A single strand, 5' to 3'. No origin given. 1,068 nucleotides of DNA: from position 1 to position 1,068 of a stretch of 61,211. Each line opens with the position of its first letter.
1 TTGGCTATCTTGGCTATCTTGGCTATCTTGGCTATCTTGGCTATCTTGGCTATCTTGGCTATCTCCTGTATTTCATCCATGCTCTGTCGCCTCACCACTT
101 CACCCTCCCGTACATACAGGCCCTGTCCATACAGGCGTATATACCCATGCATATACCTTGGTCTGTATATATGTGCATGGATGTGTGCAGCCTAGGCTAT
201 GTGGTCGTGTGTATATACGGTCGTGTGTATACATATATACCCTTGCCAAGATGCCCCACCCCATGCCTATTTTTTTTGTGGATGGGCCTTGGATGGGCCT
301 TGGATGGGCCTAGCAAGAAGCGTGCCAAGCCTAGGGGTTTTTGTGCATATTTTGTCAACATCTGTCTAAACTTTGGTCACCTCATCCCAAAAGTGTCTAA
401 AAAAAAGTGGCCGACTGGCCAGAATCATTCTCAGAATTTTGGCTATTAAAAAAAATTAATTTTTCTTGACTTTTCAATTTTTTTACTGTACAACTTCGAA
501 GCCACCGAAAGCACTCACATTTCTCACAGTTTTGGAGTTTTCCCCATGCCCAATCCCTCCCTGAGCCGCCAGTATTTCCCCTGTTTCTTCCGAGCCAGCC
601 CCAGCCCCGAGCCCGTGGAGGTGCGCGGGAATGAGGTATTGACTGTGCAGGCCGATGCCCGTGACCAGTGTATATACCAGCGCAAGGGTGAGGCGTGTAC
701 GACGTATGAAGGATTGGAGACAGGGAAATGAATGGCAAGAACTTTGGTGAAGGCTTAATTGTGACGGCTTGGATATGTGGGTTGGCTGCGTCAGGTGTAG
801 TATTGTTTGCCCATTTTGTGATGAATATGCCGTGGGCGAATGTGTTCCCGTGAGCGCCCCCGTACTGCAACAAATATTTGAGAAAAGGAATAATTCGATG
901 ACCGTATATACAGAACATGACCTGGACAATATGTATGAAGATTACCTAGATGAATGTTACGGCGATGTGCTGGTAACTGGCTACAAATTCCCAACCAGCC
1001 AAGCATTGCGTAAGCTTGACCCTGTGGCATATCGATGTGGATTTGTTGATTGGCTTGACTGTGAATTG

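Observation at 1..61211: The word (GA)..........(TA) is about 50-fold over-represented, on both strands and in all reading frames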

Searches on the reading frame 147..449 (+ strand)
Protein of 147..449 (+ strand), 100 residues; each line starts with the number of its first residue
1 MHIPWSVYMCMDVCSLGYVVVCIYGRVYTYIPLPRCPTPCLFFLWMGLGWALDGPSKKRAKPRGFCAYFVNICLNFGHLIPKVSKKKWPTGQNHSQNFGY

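Call 67: search_protein_families(library=pfam, max_evalue=0.01, proteins=[window:147-449:+])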
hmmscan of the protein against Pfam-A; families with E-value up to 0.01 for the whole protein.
window:147-449:+ (100 aa): 0 families

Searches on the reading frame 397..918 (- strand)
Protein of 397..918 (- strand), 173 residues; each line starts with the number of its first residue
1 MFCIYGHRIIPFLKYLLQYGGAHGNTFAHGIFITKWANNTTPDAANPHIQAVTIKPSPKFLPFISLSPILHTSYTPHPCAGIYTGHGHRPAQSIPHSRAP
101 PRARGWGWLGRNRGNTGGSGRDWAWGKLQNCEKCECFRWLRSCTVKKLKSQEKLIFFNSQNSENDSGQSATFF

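Call 49: search_protein_families(library=pfam, max_evalue=0.01, proteins=[window:397-918:-])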
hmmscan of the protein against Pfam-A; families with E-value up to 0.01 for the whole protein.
window:397-918:- (173 aa): 0 families
